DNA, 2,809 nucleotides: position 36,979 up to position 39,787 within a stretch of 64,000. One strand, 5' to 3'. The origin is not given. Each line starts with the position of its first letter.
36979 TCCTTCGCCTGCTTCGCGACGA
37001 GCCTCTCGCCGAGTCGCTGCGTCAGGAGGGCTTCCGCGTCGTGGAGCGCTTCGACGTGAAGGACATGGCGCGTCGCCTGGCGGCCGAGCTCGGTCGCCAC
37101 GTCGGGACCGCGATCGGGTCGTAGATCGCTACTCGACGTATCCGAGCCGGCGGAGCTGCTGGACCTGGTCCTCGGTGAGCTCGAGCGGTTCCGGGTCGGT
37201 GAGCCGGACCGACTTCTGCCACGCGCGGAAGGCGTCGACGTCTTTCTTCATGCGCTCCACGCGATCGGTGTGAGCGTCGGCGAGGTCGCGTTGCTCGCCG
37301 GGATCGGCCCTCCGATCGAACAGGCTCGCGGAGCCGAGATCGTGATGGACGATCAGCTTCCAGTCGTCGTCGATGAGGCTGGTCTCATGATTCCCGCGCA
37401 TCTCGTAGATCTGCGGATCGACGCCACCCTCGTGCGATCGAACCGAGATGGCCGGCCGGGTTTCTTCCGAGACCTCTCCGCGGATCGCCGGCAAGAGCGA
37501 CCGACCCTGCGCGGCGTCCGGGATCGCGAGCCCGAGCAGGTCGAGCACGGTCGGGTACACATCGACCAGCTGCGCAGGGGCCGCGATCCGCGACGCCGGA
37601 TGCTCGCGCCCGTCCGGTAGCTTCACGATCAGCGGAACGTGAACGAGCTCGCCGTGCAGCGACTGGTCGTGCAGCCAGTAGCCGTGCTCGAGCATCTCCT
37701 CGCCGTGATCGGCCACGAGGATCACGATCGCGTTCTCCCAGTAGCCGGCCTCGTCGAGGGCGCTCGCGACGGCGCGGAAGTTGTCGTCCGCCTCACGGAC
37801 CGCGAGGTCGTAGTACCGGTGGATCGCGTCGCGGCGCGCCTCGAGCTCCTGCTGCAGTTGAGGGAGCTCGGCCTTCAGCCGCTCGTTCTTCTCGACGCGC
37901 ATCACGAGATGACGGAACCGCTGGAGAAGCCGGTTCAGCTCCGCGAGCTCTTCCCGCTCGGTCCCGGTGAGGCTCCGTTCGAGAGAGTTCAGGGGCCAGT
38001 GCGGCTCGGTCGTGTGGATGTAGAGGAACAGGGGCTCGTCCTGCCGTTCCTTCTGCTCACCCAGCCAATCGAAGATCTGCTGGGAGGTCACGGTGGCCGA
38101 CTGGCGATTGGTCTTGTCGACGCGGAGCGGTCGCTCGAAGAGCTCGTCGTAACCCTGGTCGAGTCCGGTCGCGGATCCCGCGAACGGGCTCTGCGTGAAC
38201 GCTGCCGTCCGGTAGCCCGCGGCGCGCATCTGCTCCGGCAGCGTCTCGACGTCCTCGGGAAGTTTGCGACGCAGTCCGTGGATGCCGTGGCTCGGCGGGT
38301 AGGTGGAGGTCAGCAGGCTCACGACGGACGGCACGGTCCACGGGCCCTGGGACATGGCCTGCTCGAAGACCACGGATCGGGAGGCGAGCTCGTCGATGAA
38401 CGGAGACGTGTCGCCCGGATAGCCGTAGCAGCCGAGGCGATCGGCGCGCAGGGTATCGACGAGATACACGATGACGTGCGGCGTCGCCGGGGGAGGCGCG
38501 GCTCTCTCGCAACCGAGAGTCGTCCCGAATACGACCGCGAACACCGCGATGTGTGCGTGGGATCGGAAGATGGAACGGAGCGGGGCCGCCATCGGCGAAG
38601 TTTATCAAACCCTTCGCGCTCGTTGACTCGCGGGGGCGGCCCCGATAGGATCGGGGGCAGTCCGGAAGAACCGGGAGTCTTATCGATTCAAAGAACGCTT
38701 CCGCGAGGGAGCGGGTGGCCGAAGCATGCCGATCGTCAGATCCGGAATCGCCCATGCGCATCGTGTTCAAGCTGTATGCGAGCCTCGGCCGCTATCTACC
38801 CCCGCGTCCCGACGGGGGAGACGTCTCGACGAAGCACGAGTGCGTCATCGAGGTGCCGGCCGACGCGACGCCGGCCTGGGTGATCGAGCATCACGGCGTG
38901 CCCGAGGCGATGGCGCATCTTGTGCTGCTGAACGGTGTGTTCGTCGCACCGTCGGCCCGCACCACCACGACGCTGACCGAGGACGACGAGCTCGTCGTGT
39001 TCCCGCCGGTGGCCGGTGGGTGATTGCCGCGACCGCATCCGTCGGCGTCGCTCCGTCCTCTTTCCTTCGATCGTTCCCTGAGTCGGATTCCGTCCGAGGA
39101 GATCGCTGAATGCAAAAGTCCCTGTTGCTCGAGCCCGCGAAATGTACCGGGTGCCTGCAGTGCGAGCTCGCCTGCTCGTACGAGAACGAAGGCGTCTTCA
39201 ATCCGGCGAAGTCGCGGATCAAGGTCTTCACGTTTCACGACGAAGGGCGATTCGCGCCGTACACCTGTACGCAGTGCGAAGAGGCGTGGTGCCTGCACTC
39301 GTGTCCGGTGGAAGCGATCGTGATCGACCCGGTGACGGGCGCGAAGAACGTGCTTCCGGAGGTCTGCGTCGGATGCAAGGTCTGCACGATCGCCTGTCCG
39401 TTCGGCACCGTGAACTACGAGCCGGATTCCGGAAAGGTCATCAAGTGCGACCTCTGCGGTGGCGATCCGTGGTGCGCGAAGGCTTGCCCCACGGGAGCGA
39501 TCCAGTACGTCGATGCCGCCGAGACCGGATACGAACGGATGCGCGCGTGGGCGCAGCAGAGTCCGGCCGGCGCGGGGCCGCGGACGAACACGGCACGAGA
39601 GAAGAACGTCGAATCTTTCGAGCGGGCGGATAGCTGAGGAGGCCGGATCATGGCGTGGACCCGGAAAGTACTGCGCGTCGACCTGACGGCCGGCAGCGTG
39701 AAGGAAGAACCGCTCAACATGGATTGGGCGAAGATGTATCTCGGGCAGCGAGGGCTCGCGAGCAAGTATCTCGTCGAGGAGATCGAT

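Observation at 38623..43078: Complete Aromatoleum-type tungsten aldehyde oxidoreductase operon in an apparently non-proteobacterial genome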

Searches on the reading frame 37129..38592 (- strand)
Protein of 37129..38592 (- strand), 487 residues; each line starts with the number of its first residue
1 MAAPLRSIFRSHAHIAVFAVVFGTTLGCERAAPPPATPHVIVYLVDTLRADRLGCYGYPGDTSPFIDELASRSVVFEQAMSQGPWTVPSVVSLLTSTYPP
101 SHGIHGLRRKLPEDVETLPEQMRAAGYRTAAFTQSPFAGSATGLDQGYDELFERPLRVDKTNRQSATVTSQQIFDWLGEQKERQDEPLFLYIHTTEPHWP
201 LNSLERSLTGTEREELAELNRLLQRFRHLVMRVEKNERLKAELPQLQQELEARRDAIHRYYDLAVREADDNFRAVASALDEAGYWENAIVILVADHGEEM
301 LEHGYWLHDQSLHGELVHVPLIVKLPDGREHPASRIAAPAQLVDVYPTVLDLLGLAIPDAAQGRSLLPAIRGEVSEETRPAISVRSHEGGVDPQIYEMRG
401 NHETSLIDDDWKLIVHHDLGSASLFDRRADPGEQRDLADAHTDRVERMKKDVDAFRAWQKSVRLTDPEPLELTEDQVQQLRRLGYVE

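Call 5: search_protein_families(library=pfam, proteins=[window:37129-38592:-])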
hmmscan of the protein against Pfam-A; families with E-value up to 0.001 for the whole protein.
window:37129-38592:- (487 aa): 3 families
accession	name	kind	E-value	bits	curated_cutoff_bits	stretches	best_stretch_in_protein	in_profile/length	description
PF00884.28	Sulfatase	-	6.7e-48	164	25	1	38-354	1-300/301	Sulfatase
PF16347.10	SGSH_C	-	2e-12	48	29.3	1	302-450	2-146/154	N-sulphoglucosamine sulphohydrolase, C-terminal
PF01663.27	Phosphodiest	-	6.8e-10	39.5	23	1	40-301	1-224/342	Type I phosphodiesterase / nucleotide pyrophosphatase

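Call 6: search_protein_families(library=ncbifam, proteins=[window:37129-38592:-])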
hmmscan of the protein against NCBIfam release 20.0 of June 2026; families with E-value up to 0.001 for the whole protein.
window:37129-38592:- (487 aa): 9 families
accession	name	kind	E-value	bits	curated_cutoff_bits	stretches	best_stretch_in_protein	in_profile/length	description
NF010322.0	PRK13759.1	equivalog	1.7e-49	168.6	481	2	166-451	182-452/486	arylsulfatase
TIGR03417.1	chol_sulfatase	equivalog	7.7e-32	110.8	433.45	2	169-451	169-435/500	choline-sulfatase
NF045661.1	HdlasePehA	equivalog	1.3e-29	103.2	900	2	259-449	283-478/506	phosphoric/sulfuric ester hydrolase PehA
NF052527.1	Mn_arylsulf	exception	1e-19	70.8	850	2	181-441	193-435/479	manganese-dependent arylsulfatase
NF007160.0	PRK09598.1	equivalog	2.1e-07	29.7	561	0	261-339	406-485/523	phosphoethanolamine--lipid A transferase EptA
NF038282.1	LapC_YejM_PbgA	exception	5.2e-07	28.3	825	1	252-353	406-500/584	LPS biosynthesis-modulating metalloenzyme YejM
NF028537.1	P_eth_NH2_trans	domain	1e-05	24.3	500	0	256-354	408-513/527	phosphoethanolamine--lipid A transferase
NF038075.1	fam_STM4013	hypoth_equivalog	0.00067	19.2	250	0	263-320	202-255/261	STM4013/SEN3800 family hydrolase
NF007933.0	PRK10649.1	subfamily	0.00069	18.2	404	0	46-96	245-298/577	phosphoethanolamine transferase CptA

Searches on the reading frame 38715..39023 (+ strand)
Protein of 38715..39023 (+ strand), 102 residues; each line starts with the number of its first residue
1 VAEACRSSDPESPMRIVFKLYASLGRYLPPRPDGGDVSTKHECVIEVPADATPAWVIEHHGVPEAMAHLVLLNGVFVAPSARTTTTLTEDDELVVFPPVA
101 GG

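Call 5: search_protein_families(library=pfam, proteins=[window:38715-39023:+])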
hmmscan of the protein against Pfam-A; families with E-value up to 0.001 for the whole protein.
window:38715-39023:+ (102 aa): 1 family
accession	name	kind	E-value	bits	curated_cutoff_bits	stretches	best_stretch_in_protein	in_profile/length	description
PF02597.26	ThiS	-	7.7e-07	30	22.5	1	45-102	16-76/76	ThiS family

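Call 6: search_protein_families(library=ncbifam, proteins=[window:38715-39023:+])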
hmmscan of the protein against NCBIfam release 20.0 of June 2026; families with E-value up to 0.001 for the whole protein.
window:38715-39023:+ (102 aa): 2 families
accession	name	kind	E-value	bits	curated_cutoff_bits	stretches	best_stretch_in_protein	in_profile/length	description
NF041918.1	SAMP1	equivalog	8.5e-06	26.2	60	1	70-102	59-91/91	ubiquitin-like small modifier protein 1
TIGR01683.1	thiS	equivalog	0.00018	21.8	37.45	1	46-102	9-64/64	sulfur carrier protein ThiS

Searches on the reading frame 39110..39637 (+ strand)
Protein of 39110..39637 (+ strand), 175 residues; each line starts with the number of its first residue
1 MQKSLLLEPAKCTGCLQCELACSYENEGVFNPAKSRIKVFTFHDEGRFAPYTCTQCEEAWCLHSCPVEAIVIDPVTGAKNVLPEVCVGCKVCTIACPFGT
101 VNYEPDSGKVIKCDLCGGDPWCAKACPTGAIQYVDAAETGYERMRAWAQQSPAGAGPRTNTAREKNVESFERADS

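Call 5: search_protein_families(library=pfam, proteins=[window:39110-39637:+])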
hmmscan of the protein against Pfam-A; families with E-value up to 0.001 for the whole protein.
window:39110-39637:+ (175 aa): 13 families
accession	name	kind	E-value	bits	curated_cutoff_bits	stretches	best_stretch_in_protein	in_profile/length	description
PF13247.11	Fer4_11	-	4.6e-13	49.6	26.2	1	47-134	4-98/100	4Fe-4S dicluster domain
PF12838.12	Fer4_7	-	1.4e-12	48.3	27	2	52-99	1-51/52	4Fe-4S dicluster domain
PF12837.12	Fer4_6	-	7.6e-12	45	25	0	83-99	6-22/24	4Fe-4S binding domain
PF13237.11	Fer4_10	-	3.3e-11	43.4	25.5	2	50-97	6-53/53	4Fe-4S dicluster domain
PF13187.11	Fer4_9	-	4.5e-11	43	27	3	86-131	2-52/52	4Fe-4S dicluster domain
PF00037.32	Fer4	-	7.2e-09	35.5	21.1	1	82-99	4-21/24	4Fe-4S binding domain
PF12800.12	Fer4_4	-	7.8e-08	32.4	24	1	83-99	1-17/17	4Fe-4S binding domain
PF14697.11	Fer4_21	-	1.5e-07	31.8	35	1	52-98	7-53/59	4Fe-4S dicluster domain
PF13484.11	Fer4_16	-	7.1e-07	30.3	30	0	113-162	2-47/66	4Fe-4S double cluster binding domain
PF12797.12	Fer4_2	-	2.8e-05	24.3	24.5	0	83-98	7-22/22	4Fe-4S binding domain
PF12798.12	Fer4_3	-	8.8e-05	23.5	27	0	53-69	1-15/15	4Fe-4S binding domain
PF25160.1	LdpA_Fe-S-bd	-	0.00013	22.1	27.6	1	60-102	8-44/49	LdpA Fe-S cluster-binding domain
PF13183.11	Fer4_8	-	0.00082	20.3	27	0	10-68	3-67/68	4Fe-4S dicluster domain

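Call 6: search_protein_families(library=ncbifam, proteins=[window:39110-39637:+])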
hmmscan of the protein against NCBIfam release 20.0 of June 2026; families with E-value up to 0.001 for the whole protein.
window:39110-39637:+ (175 aa): 44 families (the best 25 are shown)
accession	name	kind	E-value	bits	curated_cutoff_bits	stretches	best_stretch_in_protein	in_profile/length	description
NF045766.1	PhenlGlyoxDHPadI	equivalog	1.2e-31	110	700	1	4-145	6-146/443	NADH-dependent phenylglyoxylate dehydrogenase subunit beta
NF007382.0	PRK09898.1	equivalog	2.9e-24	85.7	213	1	5-135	61-202/208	ferredoxin-like protein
NF009408.0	PRK12769.1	equivalog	6.3e-22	77.5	1003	1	2-140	2-151/659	formate-dependent uric acid utilization protein AegA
NF009451.0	PRK12809.1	equivalog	8.8e-21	73.8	1154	1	1-164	1-164/639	formate-dependent uric acid utilization protein YgfT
NF008134.0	PRK10882.1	equivalog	2.6e-17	62.9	263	1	48-159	108-232/329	hydrogenase 2 operon protein HybA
TIGR02951.1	DMSO_dmsB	equivalog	3.3e-17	63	214.1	1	5-138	4-155/161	DMSO/selenate family reductase complex B subunit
NF007658.0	PRK10330.1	equivalog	1.5e-14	53.9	260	1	1-138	1-159/181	electron transport protein HydN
NF045715.1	sulf_resp_HmcB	equivalog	2.5e-14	53.1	420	1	47-135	101-197/307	sulfate respiration complex iron-sulfur protein HmcB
TIGR01582.1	FDH-beta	equivalog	2.7e-14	53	334.7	1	51-134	91-180/283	formate dehydrogenase subunit beta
TIGR03149.1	cyt_nit_nrfC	equivalog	1.4e-13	50.7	377.6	1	9-139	45-187/225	cytochrome c nitrite reductase Fe-S protein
NF038355.1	FDH3_beta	equivalog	3.7e-12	46.6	240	1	6-120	6-125/180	formate dehydrogenase FDH3 subunit beta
NF041715.1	arsenate_red_ArrB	equivalog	8.3e-12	45.1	450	1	4-104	4-107/233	arsenate respiratory reductase iron-sulfur subunit ArrB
NF041782.1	mnquin_red_QrcC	equivalog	1e-10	41.7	400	1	8-101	6-116/239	menaquinone reductase iron-sulfur cluster-binding subunit QrcC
NF040864.1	HgcB_ferredoxin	equivalog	7.1e-10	38.6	99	2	82-133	12-63/93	mercury methylation ferredoxin HgcB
TIGR01944.1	rnfB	subfamily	1.8e-08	34.1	68.7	2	82-150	111-175/190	RnfABCDGE type electron transport complex subunit B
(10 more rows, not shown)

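Call 8: search_solved_structures(query=window:39110-39637:+, show_alignments=1)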
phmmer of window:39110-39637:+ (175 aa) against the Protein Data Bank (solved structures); distinct sequences matched with E-value up to 0.001: 35.
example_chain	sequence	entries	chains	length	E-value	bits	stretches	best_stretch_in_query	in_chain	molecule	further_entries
8c0z_C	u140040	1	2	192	1.3e-73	250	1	1-152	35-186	Iron-sulfur cluster-binding protein potential subunit of aldehyde oxidoreductase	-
9mqx_E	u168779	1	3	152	1.9e-33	119.1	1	1-145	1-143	Fe-S-cluster-containing hydrogenase subunit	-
6x6u_B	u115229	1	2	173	2.2e-28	102.5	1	5-130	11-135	Oxidoreductase, Fe-S subunit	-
6x1o_B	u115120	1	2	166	3.1e-28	102.1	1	5-130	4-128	Oxidoreductase, Fe-S subunit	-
7z0s_B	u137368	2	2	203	2.2e-17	66.7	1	4-104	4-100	Formate hydrogenlyase subunit 2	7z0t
7qv7_A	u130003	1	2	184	2.5e-17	66.5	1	5-104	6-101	Hydrogen dependent carbon dioxide reductase subunit HycB3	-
9sw6_G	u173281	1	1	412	4.4e-16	62.4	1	83-136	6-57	Polyferredoxin protein MvhB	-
7qv7_B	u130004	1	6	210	3.3e-14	56.3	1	6-105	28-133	Hydrogen dependent carbon dioxide reductase subunit HycB4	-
1kqf_B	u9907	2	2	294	2.5e-13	53.4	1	52-135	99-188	FORMATE DEHYDROGENASE, NITRATE-INDUCIBLE, IRON-SULFUR SUBUNIT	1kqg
6cz7_B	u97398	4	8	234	2.2e-11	47.1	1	4-104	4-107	4Fe-4S ferredoxin, iron-sulfur binding domain protein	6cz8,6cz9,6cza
4z3w_E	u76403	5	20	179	1.7e-10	44.2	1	3-135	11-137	Iron-sulfur cluster-binding oxidoreductase, putative benzoyl-CoA reductase electron transf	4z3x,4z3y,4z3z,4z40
2vpw_B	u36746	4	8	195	1.1e-09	41.6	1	6-135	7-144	NRFC PROTEIN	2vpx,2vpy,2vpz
9vap_B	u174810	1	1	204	4.2e-08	36.4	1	6-120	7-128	4Fe-4S dicluster domain-containing protein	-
9sfi_A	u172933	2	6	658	4.6e-08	36.3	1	80-133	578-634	CoB--CoM heterodisulfide reductase iron-sulfur subunit A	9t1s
30gj_B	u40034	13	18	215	5.5e-08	36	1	47-138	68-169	Formate dehydrogenase, beta subunit, putative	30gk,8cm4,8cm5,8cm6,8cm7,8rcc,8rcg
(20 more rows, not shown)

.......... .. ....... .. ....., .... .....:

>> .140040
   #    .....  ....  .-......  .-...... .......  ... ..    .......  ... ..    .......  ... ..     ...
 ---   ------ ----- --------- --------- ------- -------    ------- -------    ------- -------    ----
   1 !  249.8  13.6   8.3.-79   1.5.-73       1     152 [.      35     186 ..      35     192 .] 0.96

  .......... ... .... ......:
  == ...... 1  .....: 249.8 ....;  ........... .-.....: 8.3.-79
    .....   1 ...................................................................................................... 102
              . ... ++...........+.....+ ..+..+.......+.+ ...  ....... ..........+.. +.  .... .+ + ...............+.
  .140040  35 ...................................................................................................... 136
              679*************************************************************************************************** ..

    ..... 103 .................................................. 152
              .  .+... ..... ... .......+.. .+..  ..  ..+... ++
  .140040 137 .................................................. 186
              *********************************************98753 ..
